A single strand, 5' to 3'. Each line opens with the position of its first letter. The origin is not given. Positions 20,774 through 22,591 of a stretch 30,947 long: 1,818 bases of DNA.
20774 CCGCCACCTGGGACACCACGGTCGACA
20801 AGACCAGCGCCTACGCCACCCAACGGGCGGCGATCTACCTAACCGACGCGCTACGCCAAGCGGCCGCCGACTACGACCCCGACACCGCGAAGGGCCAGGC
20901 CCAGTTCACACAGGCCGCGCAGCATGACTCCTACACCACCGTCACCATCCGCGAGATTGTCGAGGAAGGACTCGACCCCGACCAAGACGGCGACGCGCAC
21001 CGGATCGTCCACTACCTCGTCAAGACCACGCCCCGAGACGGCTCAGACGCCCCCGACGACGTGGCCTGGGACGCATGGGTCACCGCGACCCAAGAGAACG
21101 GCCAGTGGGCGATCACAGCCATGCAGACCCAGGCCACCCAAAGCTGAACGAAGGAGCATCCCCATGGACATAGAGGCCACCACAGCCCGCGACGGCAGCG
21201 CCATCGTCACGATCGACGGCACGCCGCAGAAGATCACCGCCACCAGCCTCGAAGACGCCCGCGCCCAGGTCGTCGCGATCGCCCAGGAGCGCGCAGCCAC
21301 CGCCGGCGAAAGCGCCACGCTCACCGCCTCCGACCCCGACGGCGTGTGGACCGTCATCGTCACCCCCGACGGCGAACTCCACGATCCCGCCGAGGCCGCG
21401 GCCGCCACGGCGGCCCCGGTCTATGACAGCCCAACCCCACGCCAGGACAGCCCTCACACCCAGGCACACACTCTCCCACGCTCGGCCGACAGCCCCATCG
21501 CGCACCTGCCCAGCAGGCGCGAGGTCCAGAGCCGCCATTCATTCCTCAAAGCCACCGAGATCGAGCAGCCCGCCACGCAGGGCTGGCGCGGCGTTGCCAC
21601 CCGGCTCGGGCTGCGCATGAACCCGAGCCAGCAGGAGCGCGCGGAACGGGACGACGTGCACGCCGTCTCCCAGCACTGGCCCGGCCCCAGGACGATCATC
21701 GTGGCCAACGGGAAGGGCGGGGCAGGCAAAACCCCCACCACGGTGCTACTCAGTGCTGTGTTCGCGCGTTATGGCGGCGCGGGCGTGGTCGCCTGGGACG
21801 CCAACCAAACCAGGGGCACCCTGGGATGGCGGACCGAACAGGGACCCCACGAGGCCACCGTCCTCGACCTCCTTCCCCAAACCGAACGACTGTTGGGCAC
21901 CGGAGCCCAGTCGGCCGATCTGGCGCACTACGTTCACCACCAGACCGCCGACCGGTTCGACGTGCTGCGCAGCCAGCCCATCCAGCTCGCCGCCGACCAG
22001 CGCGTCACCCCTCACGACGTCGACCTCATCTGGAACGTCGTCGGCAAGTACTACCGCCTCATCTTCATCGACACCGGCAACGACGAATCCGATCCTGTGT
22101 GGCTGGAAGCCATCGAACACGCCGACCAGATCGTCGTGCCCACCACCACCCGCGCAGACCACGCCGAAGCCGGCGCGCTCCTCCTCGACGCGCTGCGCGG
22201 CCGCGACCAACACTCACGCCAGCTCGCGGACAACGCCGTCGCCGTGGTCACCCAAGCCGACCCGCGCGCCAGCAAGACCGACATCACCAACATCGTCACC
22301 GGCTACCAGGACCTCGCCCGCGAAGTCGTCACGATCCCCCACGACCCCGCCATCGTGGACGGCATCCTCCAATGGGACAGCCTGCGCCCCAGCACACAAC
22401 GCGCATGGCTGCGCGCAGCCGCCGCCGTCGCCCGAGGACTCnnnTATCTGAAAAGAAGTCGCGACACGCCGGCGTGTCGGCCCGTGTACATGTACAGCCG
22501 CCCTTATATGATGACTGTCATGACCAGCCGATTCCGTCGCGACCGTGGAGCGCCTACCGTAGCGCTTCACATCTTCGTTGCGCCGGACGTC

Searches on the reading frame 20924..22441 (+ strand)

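Call 7: search_protein_families(library=pfam, proteins=[window:20924-22441:+], max_evalue=0.01)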
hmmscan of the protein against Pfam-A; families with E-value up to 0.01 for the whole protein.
window:20924-22441:+ (506 aa): 2 families
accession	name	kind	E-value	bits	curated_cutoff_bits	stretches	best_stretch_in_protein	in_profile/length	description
PF13614.12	AAA_31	-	4.2e-08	33.8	27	1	256-417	2-156/177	AAA domain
PF01656.29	CbiA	-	1.3e-05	25.5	25.4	1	258-474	1-112/125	CobQ/CobB/MinD/ParA nucleotide binding domain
